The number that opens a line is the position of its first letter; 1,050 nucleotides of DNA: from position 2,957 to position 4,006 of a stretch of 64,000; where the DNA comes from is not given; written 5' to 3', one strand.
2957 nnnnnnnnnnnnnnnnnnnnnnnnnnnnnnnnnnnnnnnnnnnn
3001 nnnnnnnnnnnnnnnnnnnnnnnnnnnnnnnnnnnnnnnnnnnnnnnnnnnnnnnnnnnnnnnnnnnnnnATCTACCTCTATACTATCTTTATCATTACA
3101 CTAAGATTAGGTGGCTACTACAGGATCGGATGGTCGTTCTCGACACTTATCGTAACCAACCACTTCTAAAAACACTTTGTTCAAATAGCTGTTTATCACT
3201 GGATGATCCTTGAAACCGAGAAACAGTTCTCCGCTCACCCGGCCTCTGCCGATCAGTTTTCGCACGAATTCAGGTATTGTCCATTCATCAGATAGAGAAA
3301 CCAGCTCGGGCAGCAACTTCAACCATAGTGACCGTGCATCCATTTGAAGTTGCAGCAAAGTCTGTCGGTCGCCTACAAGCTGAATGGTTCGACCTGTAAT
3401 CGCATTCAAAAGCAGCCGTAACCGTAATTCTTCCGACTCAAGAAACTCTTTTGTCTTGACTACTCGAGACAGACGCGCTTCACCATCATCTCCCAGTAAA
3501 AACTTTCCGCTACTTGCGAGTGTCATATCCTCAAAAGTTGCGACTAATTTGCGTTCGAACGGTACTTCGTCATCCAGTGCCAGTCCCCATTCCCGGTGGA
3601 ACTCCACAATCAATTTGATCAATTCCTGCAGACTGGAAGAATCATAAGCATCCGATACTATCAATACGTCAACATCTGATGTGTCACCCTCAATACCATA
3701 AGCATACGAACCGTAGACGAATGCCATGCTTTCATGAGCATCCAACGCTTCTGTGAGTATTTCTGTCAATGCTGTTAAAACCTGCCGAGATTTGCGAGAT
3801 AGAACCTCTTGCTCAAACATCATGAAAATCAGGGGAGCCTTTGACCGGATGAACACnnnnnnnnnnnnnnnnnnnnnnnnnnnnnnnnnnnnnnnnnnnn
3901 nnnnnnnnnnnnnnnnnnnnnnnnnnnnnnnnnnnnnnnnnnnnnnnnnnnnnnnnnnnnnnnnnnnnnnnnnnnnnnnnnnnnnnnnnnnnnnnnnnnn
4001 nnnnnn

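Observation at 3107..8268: YcaO-less pair of SagB-type proteins (one with an RRE-like N-domain) co-oriented with a PLP decarboxylase and a nucleotidyltransferase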

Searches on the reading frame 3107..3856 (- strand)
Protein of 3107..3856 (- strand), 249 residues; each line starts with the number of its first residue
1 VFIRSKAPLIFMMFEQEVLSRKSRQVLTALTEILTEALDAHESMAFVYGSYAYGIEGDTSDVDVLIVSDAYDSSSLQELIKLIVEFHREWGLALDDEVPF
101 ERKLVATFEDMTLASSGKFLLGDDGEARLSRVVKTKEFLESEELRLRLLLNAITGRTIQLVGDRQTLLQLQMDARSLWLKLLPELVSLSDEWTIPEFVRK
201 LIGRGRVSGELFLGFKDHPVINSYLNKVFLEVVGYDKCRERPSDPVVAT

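Call 3: search_protein_families(library=pfam, proteins=[window:3107-3856:-], max_evalue=0.1)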
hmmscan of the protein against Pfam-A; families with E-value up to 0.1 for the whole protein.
window:3107-3856:- (249 aa): 4 families
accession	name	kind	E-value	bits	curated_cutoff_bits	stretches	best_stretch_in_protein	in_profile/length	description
PF01909.29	NTP_transf_2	-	4.3e-06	27.5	21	1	42-84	14-59/93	Nucleotidyltransferase domain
PF18765.7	Polbeta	-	4e-05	24.1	26.9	1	43-89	14-58/93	Polymerase beta, Nucleotidyltransferase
PF22600.2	MTPAP-like_central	-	0.0077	16.8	27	1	21-78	20-75/139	Poly(A) RNA polymerase, mitochondrial-like, central palm domain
PF02100.23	ODC_AZ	-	0.033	14.5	24.2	1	8-47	27-66/114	Ornithine decarboxylase antizyme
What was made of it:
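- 3107..3856 (-): Pol-beta-superfamily (MNT-like) nucleotidyltransferase with a C-terminal helical domain. The likely start is ATG 3823. PF01909 E 4e-6 (call 3).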

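Call 4: search_protein_families(library=ncbifam, proteins=[window:3107-3856:-], max_evalue=0.1)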
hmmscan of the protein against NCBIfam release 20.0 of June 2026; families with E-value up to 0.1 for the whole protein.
window:3107-3856:- (249 aa): 3 families
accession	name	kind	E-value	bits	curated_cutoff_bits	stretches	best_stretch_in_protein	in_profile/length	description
NF047752.1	MntA_antitoxin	equivalog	9.4e-05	22.3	60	1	43-87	8-50/106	type VII toxin-antitoxin system MntA family adenylyltransferase antitoxin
TIGR03135.1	malonate_mdcG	equivalog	0.0037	17.1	99.7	1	18-103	88-176/205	malonate decarboxylase holo-[acyl-carrier-protein] synthase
NF012212.1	ANT_9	subfamily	0.035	13.4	340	1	31-84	10-64/249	aminoglycoside nucleotidyltransferase ANT(9)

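Call 7: search_protein_families(library=padloc, proteins=[window:3107-3856:-], max_evalue=0.1)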
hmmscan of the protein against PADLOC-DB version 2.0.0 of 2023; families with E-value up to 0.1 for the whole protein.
window:3107-3856:- (249 aa): 8 families
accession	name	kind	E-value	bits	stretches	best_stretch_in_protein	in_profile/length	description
PDLC04368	PDC-M05A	-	1.5e-09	36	1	19-81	85-147/201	-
PDLC04369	PDC-M05A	-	6.2e-06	24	1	19-74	84-135/201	-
PDLC04903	PDC-S09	-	2.5e-05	22.5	1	21-86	5-72/108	-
PDLC04372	PDC-M05A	-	5.2e-05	21.6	1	32-76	63-110/167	-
PDLC04904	PDC-S09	-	0.00023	19.3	1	26-86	8-67/104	-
PDLC04902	PDC-S09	-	0.00042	18.6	1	42-90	21-68/97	-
PDLC04906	PDC-S09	-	0.00049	18.4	1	44-89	26-70/98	-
PDLC04907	PDC-S09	-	0.00063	17.9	1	19-80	6-65/114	-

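Call 39: find_related_loci(query=A3, collection=genome_contigs, flank=7000)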
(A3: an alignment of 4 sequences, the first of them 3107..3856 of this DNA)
Query A3 (249 aa) in genome_contigs; peptide patterns used: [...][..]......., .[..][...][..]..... (x = any residue, [..] = any of these).
30 stretches matched a pattern, but none encodes a relative of the query by tblastn (E <= 1e-3).

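Call 40: find_related_loci(query=A3, collection=metagenome_contigs, flank=7000)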
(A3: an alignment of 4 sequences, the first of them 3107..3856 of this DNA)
Query A3 (249 aa) in metagenome_contigs; peptide patterns used: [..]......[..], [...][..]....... (x = any residue, [..] = any of these).
410 stretches matched a pattern; 1 encode a relative of the query (tblastn E <= 1e-3); 1 distinct loci.
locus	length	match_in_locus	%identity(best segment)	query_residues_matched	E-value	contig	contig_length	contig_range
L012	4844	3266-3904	53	19-231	2e-70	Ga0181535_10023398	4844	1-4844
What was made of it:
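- Tried and rejected: The same scan for the NTase in GTDB found none, and in metagenomes found one locus, L012 (calls 39, 40).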

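Call 91: search_solved_structures(query=A3, max_evalue=1, show_alignments=1)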
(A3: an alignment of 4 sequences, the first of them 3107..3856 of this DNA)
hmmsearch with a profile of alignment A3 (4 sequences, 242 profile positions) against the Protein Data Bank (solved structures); distinct sequences matched with E-value up to 1: 13.
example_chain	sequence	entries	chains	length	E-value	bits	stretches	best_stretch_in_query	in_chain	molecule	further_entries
5yep_A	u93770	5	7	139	0.00056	22.4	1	22-71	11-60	Toxin-antitoxin system antidote Mnt family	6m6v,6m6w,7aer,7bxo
6m6u_A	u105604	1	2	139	0.025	17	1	22-71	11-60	Toxin-antitoxin system antitoxin MntA family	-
9xbd_E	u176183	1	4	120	0.19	14.1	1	15-60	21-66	Nucleotidyltransferase domain-containing protein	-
3nyb_A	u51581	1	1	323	0.24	13.8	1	19-88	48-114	Poly(A) RNA polymerase protein 2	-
8xeh_E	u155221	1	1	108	0.26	13.6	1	26-82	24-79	MNT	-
6e0m_A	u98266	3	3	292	0.37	13.1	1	12-69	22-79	cGAS/DncV-like nucleotidyltransferase in E. coli homolog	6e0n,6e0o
8xeo_A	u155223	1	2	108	0.39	13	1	26-82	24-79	MNT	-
7uy4_A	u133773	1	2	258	0.45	12.9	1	16-75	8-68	Aminoglycoside (3'') (9) adenylyltransferase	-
7xs4_A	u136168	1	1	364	0.46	12.8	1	9-71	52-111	UTP:RNA uridylyltransferase 1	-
6l3f_A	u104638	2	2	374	0.48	12.8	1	9-71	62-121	UTP:RNA uridylyltransferase 1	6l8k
6sxj_A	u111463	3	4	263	0.68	12.3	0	16-73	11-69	Streptomycin 3''-adenylyltransferase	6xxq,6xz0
7q74_A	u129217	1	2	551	0.81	12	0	7-58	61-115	Poly(A) polymerase pla1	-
7q72_A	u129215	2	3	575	0.86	11.9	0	7-58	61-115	Poly(A) polymerase pla1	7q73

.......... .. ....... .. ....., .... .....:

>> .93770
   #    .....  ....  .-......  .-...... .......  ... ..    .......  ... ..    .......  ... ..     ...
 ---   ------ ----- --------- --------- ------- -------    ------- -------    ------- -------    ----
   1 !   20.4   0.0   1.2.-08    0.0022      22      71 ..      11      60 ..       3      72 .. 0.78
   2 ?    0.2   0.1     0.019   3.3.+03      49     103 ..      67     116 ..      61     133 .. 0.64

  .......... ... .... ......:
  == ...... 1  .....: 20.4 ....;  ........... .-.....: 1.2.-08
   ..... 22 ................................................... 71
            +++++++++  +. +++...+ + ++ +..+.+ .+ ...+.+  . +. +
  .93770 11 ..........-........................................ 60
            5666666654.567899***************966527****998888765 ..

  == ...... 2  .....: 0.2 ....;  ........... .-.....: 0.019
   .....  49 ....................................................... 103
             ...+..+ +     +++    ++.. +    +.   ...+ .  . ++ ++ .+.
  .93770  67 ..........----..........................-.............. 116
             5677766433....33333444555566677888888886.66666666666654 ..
